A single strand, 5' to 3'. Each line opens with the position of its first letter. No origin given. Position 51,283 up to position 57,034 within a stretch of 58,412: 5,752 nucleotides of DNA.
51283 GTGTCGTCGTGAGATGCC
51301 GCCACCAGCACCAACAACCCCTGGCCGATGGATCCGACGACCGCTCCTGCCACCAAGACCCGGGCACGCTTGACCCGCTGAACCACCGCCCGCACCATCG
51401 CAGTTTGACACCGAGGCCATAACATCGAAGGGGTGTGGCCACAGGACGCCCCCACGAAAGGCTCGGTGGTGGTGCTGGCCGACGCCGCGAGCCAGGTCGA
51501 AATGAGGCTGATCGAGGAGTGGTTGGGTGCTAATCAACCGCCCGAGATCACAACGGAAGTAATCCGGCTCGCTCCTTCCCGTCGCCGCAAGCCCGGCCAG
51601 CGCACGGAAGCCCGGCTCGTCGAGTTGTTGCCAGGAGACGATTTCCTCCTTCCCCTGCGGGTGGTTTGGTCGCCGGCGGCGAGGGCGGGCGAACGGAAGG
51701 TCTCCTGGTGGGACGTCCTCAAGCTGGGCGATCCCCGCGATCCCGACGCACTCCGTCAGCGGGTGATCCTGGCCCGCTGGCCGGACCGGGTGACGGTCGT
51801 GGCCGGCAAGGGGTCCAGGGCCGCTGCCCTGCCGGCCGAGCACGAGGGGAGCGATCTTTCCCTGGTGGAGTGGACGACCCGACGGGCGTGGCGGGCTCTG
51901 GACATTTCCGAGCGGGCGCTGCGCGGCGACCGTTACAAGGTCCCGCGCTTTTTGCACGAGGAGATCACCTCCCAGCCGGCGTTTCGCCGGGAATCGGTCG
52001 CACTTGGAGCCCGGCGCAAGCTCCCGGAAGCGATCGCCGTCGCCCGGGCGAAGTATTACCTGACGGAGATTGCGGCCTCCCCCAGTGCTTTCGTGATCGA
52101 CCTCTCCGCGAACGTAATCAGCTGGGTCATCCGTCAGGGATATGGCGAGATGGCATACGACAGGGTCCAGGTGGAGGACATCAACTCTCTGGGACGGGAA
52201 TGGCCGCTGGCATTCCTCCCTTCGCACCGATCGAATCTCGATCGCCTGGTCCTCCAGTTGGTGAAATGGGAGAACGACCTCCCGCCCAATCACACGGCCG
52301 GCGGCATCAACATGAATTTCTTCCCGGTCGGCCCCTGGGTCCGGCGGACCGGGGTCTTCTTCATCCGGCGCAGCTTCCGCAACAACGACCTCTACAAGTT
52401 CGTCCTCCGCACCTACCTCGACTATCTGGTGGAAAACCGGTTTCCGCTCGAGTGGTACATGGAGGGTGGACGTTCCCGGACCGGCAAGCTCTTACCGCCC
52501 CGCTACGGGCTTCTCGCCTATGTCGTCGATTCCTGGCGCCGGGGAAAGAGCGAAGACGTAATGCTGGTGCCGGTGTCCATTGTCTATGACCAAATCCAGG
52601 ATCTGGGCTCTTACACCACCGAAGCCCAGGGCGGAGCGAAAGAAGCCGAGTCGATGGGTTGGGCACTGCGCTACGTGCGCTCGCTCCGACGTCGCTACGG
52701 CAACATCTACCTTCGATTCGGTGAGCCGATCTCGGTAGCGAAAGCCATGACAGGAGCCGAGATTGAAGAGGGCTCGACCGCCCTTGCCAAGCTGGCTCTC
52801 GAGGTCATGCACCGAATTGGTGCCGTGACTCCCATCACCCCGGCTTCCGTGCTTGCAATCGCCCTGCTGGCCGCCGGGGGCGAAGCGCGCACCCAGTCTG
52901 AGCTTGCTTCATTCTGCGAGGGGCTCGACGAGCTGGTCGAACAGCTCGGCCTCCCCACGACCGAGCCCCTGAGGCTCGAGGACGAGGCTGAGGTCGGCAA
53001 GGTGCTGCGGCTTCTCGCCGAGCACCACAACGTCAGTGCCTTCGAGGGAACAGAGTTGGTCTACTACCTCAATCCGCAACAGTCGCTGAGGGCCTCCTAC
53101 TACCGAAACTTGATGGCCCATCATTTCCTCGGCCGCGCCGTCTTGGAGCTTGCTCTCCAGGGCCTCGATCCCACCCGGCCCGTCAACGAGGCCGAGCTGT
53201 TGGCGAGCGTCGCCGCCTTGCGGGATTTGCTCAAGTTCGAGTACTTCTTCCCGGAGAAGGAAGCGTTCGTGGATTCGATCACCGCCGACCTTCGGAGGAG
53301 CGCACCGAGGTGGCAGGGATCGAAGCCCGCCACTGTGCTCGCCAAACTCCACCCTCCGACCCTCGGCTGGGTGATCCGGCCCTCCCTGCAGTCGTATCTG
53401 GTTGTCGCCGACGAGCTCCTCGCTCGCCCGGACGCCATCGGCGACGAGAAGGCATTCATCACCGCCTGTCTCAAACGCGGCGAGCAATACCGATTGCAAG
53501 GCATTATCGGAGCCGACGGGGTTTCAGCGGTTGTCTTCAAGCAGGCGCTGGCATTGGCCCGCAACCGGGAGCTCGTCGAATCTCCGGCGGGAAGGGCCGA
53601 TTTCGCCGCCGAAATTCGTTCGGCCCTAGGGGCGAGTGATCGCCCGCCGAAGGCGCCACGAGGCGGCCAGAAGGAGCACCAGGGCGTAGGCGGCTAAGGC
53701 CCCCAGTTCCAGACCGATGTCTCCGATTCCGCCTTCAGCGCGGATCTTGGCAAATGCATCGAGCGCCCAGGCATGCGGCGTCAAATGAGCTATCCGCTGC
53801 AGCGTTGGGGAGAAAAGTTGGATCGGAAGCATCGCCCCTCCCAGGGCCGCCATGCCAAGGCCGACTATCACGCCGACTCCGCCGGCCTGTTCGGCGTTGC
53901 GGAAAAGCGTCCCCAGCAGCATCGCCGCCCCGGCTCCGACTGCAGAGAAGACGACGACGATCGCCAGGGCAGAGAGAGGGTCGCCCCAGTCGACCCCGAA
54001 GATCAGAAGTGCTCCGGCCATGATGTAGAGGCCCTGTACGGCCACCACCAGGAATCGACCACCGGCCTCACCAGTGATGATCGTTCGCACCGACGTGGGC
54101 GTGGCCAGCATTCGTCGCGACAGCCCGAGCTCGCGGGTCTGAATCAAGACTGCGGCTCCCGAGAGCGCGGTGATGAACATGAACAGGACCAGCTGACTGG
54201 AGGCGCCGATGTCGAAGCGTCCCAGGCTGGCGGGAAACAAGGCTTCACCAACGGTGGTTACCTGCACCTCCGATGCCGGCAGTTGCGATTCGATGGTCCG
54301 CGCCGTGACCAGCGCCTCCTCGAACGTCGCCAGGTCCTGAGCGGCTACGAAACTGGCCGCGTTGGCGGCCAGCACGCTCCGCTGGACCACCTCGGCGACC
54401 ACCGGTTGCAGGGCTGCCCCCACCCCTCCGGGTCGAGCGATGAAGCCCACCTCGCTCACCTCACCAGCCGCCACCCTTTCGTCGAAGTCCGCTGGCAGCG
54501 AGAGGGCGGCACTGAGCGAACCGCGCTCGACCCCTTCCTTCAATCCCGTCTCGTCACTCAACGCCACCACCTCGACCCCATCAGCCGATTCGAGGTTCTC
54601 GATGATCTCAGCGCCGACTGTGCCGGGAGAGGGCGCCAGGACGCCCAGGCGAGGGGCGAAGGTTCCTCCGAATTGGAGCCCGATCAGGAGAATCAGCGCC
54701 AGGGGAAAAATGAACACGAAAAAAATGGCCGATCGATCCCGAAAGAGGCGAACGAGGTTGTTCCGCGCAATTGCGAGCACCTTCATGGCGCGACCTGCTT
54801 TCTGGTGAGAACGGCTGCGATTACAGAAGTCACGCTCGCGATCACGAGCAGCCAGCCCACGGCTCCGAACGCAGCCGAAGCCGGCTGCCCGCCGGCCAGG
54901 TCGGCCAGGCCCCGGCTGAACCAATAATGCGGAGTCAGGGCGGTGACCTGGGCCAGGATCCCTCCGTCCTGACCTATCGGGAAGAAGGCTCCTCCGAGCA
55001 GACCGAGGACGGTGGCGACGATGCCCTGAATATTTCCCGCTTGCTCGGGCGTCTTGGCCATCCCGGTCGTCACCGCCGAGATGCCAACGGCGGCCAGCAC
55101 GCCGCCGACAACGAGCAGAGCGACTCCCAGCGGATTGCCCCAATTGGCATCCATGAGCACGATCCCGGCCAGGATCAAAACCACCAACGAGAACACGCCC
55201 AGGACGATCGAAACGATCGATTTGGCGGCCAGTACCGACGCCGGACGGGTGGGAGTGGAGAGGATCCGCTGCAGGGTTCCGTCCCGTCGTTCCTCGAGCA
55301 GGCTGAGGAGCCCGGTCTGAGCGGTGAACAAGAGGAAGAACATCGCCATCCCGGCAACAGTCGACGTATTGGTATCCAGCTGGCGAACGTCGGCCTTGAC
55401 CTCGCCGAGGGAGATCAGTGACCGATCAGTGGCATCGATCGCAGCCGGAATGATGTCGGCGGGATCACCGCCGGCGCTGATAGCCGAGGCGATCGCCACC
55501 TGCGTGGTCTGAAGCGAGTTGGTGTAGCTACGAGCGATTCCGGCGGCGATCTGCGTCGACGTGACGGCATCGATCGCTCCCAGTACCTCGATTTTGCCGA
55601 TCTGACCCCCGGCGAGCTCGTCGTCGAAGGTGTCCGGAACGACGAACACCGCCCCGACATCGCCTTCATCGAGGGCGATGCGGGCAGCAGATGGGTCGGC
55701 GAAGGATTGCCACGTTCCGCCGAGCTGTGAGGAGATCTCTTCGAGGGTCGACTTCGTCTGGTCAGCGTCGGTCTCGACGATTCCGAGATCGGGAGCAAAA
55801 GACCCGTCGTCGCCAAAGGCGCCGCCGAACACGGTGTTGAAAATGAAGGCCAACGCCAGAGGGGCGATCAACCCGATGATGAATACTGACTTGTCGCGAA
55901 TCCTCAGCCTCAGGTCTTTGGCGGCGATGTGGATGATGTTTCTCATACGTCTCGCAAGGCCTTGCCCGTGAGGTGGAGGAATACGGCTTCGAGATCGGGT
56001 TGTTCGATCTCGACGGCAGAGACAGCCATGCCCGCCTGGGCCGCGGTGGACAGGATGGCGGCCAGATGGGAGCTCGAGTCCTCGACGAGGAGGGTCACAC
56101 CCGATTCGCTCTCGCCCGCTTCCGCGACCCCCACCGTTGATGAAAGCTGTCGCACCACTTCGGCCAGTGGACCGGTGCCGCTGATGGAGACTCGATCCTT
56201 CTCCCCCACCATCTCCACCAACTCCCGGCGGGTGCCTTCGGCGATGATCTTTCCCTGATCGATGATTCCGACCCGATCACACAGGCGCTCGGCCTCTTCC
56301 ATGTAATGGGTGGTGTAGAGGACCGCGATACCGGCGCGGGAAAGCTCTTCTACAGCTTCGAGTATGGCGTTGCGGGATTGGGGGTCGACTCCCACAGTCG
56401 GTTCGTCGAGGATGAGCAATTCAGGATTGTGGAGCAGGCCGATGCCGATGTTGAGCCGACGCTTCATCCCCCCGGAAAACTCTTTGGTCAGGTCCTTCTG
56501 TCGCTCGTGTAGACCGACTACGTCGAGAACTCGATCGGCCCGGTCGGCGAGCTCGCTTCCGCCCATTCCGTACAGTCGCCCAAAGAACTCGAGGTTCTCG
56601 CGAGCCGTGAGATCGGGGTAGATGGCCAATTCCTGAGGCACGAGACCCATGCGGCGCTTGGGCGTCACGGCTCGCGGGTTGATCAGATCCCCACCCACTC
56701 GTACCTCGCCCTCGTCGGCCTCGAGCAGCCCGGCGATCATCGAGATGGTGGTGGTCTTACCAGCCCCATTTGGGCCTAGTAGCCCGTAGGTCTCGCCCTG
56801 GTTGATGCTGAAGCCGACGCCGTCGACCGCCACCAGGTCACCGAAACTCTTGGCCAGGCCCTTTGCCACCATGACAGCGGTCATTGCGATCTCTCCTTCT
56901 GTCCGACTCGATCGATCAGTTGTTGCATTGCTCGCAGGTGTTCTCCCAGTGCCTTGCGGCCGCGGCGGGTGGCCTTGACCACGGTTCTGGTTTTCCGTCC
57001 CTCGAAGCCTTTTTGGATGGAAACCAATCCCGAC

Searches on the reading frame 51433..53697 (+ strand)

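Call 10: search_protein_families(library=pfam, proteins=[window:51433-53697:+])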
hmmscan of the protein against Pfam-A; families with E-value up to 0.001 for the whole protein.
window:51433-53697:+ (754 aa): 2 families
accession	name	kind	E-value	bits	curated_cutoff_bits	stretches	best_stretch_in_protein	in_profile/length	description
PF19277.4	GPAT_C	-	1.4e-57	196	25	1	394-716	1-342/344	Glycerol-3-phosphate acyltransferase C-terminal region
PF01553.26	Acyltransferase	-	2e-14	53.9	23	1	244-383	1-131/132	Acyltransferase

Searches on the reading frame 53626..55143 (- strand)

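Call 70: search_protein_families(library=pfam, proteins=[window:53626-55143:-])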
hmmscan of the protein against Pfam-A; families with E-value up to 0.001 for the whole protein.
window:53626-55143:- (505 aa): 3 families
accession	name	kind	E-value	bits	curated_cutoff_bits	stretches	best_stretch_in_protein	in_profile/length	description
PF12698.13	ABC2_membrane_3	-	9.2e-40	137.2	31.6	1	138-495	2-346/347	ABC-2 family transporter protein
PF01061.29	ABC2_membrane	-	4.9e-21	75.7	26.9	1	312-466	52-208/211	ABC-2 type transporter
PF12679.13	ABC2_membrane_2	-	4.3e-08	33.2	27.2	1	123-500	1-280/283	ABC-2 family transporter protein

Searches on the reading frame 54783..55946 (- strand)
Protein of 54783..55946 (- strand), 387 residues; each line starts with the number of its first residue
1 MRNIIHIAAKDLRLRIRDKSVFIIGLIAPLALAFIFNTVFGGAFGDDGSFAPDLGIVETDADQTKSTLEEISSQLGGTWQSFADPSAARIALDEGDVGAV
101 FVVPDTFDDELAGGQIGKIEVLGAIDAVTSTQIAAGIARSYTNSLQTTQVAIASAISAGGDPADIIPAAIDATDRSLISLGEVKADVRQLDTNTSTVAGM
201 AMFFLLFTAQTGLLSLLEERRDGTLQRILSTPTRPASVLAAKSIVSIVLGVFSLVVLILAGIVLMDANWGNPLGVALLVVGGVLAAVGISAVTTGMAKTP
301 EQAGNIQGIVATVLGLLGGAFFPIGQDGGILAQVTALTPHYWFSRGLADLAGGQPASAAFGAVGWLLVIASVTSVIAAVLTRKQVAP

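Call 70: search_protein_families(library=pfam, proteins=[window:54783-55946:-])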
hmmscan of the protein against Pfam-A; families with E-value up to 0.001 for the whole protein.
window:54783-55946:- (387 aa): 4 families
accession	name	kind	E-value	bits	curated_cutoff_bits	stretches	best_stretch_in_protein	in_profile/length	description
PF12698.13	ABC2_membrane_3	-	8.1e-36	124.3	31.6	1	19-378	1-346/347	ABC-2 family transporter protein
PF01061.29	ABC2_membrane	-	1.2e-20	74.4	26.9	1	198-347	52-206/211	ABC-2 type transporter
PF12679.13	ABC2_membrane_2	-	1.5e-12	47.9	27.2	1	6-375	2-272/283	ABC-2 family transporter protein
PF12730.13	ABC2_membrane_4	-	0.00019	21.9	27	1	195-274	49-136/179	ABC-2 family transporter protein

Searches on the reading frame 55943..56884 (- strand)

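Call 70: search_protein_families(library=pfam, proteins=[window:55943-56884:-])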
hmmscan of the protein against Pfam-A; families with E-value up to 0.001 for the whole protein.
window:55943-56884:- (313 aa): 3 families
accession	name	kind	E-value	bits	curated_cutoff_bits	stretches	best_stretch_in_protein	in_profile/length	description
PF00005.33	ABC_tran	-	1.1e-32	114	25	1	21-163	2-136/137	ABC transporter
PF13304.12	AAA_21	-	1e-12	49.2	27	1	135-193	237-298/304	AAA domain, putative AbiEii toxin, Type IV TA system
PF13732.12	DrrA1-3_C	-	0.00029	21.9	27.4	1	228-305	11-80/81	ATP-binding protein DrrA1-3-like, C-terminal domain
